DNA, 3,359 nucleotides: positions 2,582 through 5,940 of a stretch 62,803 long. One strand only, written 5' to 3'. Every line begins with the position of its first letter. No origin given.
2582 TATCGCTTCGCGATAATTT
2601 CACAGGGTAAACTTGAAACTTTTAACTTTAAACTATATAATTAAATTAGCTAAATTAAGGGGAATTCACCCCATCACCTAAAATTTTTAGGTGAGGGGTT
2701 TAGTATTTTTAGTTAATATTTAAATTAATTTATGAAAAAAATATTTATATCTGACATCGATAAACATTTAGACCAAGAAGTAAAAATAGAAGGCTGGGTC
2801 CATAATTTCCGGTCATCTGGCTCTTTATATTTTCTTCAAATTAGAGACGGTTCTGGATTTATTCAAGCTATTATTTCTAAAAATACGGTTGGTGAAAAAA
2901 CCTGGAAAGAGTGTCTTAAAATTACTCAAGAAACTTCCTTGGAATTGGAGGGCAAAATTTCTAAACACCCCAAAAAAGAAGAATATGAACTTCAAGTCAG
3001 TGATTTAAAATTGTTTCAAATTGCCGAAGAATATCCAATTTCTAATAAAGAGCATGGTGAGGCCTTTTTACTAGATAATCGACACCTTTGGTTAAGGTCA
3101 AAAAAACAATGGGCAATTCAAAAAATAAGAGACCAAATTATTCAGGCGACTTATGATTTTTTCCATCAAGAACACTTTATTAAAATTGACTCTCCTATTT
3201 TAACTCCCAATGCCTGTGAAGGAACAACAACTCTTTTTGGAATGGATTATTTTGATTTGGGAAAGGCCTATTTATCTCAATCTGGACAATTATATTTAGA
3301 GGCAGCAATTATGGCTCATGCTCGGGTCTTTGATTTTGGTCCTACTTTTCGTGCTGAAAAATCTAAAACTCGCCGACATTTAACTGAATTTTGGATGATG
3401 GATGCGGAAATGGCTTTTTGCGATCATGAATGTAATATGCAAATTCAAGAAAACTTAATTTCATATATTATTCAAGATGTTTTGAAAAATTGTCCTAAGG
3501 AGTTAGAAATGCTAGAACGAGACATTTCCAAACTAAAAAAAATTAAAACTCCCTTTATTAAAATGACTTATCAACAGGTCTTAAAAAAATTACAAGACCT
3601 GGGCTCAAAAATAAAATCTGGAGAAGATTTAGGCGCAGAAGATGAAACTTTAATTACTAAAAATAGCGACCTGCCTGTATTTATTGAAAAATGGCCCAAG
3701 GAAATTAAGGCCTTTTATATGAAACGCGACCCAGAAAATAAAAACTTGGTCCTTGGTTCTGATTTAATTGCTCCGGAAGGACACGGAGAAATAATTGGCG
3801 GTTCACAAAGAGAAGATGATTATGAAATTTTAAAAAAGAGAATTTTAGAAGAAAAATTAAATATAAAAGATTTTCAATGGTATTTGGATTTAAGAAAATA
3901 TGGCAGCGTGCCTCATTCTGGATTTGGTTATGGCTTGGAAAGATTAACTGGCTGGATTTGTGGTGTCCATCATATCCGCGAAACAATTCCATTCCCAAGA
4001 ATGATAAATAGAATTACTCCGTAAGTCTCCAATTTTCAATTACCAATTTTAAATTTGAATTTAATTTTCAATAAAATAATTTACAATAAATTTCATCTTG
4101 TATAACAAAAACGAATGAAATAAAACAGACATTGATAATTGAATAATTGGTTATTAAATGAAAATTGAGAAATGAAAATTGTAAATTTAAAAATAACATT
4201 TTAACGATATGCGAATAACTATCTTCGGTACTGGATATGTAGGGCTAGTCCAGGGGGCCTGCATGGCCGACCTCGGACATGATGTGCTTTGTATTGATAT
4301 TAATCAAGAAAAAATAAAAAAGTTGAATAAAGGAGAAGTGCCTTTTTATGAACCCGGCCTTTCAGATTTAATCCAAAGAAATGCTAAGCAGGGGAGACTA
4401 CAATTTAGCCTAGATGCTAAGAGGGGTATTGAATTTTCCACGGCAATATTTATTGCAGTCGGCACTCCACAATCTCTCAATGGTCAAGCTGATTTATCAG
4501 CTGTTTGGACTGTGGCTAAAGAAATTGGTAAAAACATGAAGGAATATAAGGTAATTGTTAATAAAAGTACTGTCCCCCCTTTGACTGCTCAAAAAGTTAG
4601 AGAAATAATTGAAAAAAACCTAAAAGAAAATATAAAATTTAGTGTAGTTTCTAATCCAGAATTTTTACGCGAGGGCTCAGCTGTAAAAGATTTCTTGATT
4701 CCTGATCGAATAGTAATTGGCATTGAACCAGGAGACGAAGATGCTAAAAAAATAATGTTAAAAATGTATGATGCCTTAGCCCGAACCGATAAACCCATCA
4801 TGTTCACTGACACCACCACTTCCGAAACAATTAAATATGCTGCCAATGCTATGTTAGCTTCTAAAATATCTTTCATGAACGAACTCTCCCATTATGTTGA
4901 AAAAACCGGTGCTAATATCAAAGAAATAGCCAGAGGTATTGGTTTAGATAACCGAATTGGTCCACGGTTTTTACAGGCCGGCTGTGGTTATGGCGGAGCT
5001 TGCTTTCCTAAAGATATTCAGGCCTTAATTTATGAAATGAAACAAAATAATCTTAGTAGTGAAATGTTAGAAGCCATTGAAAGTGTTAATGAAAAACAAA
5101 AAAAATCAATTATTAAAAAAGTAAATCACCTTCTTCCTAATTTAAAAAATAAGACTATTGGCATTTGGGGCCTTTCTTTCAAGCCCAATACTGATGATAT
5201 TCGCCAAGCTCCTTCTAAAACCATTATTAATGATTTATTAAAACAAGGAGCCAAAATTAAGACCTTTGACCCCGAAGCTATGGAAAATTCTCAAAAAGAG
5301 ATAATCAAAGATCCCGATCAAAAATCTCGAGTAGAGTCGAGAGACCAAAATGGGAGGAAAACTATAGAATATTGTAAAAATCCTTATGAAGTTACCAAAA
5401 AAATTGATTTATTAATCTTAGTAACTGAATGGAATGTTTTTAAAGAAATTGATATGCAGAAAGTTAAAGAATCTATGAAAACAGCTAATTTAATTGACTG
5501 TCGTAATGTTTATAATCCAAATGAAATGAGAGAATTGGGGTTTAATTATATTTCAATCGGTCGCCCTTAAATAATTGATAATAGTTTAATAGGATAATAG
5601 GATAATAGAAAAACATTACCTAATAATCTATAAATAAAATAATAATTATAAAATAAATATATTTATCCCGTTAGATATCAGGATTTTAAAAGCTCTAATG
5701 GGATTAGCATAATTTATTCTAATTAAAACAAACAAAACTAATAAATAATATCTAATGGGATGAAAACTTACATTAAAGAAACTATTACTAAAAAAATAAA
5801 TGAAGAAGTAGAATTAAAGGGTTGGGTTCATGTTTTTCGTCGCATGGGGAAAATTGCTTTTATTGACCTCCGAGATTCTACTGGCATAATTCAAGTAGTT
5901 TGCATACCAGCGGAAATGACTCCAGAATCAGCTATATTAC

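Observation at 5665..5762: aspS leader: a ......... arm with two competing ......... partners, the second ending exactly at the ATG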

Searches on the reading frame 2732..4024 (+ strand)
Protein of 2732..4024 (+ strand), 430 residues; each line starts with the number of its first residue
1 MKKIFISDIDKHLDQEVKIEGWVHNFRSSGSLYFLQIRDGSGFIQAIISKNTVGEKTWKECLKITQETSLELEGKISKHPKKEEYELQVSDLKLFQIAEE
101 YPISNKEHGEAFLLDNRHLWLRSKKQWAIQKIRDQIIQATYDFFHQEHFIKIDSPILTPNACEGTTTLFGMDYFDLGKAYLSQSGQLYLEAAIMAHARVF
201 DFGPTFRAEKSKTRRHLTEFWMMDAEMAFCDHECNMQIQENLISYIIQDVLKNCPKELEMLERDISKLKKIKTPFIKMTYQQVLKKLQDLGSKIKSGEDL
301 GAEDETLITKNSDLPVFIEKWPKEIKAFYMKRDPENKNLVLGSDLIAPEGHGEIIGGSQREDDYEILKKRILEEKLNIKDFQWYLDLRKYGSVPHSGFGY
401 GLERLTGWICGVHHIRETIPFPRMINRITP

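Call 14: search_protein_families(library=pfam, proteins=[window:2732-4024:+])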
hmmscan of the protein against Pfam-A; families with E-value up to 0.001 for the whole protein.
window:2732-4024:+ (430 aa): 3 families
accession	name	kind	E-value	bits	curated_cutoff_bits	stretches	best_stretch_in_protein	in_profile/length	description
PF00152.25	tRNA-synt_2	-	8.1e-75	252.2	25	1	111-424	3-307/308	tRNA synthetases class II (D, K and N)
PF01336.31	tRNA_anti-codon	-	2.2e-15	56.8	27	1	17-94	1-74/75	OB-fold nucleic acid binding domain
PF13742.12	tRNA_anti_2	-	5.6e-06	26.9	27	1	9-92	14-94/95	OB-fold nucleic acid binding domain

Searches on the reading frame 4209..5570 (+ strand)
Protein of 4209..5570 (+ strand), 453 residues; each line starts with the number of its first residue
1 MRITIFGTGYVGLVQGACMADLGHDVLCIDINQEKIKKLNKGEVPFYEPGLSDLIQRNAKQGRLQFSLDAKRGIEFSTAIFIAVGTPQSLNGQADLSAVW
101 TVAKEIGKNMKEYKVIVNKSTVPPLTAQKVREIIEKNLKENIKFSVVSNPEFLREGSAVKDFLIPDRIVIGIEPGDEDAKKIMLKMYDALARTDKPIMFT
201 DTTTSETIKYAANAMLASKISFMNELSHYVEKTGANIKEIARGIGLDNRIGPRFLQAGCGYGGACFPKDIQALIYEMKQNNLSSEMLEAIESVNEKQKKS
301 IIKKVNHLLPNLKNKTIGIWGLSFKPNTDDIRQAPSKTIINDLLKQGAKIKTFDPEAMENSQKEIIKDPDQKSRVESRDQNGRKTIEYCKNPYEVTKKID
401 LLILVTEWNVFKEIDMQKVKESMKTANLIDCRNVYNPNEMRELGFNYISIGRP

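Call 14: search_protein_families(library=pfam, proteins=[window:4209-5570:+])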
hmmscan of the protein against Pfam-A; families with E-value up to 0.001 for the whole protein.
window:4209-5570:+ (453 aa): 4 families
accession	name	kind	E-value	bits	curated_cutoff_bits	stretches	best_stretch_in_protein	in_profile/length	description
PF03721.20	UDPG_MGDP_dh_N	-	3.9e-67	225.9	27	1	1-178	1-181/187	UDP-glucose/GDP-mannose dehydrogenase family, NAD binding domain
PF00984.24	UDPG_MGDP_dh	-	1.7e-34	118.3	25.4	1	204-295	2-93/94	UDP-glucose/GDP-mannose dehydrogenase family, central domain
PF03720.21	UDPG_MGDP_dh_C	-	3.4e-31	108.1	30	1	318-437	1-103/103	UDP-glucose/GDP-mannose dehydrogenase family, UDP binding domain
PF01210.29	NAD_Gly3P_dh_N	-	0.00079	19.9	23.1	0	3-155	2-139/158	NAD-dependent glycerol-3-phosphate dehydrogenase N-terminus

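Call 27: find_encoding_contigs(protein=window:4209-5570:+, flank=10000, max_places=6)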
Protein window:4209-5570:+ (453 aa): 11 contigs read that carry it; 2 places shown.
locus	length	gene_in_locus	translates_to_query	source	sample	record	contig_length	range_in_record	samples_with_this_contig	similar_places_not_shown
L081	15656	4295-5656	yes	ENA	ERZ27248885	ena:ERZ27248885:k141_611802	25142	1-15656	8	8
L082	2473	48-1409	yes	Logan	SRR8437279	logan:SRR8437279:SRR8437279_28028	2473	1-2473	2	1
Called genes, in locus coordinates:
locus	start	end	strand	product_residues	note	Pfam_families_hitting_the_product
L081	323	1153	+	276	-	-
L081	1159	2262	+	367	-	PF01098:FTSW_RODA_SPOVE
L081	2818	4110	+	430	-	PF13742:tRNA_anti_2 (weak), PF01336:tRNA_anti-codon, PF00152:tRNA-synt_2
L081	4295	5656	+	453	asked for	PF03721:UDPG_MGDP_dh_N, PF00984:UDPG_MGDP_dh, PF03720:UDPG_MGDP_dh_C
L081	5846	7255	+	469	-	PF01336:tRNA_anti-codon, PF00152:tRNA-synt_2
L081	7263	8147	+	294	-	-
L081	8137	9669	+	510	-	PF00391:PEP-utilizers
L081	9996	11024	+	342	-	PF13310:Virulence_RhuM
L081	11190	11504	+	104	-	-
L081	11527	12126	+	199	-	PF04073:tRNA_edit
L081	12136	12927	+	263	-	PF02616:SMC_ScpA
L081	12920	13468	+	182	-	PF04079:SMC_ScpB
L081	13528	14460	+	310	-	PF00768:Peptidase_S11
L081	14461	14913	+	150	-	PF06695:Sm_multidrug_ex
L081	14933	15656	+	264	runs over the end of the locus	PF00121:TIM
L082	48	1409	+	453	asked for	PF03721:UDPG_MGDP_dh_N, PF00984:UDPG_MGDP_dh, PF03720:UDPG_MGDP_dh_C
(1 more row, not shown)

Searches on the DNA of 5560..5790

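Call 99: search_rna_families(source=window, start=5560, end=5790, threshold=evalue, max_evalue=5)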
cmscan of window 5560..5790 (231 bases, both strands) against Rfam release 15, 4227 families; matches with E-value up to 5: 1.
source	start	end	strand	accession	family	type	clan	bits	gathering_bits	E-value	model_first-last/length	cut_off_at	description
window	5650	5719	+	RF04109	mir-1305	Gene; miRNA;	-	15.5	63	2.3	1-83/83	no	mir-1305 microRNA precursor family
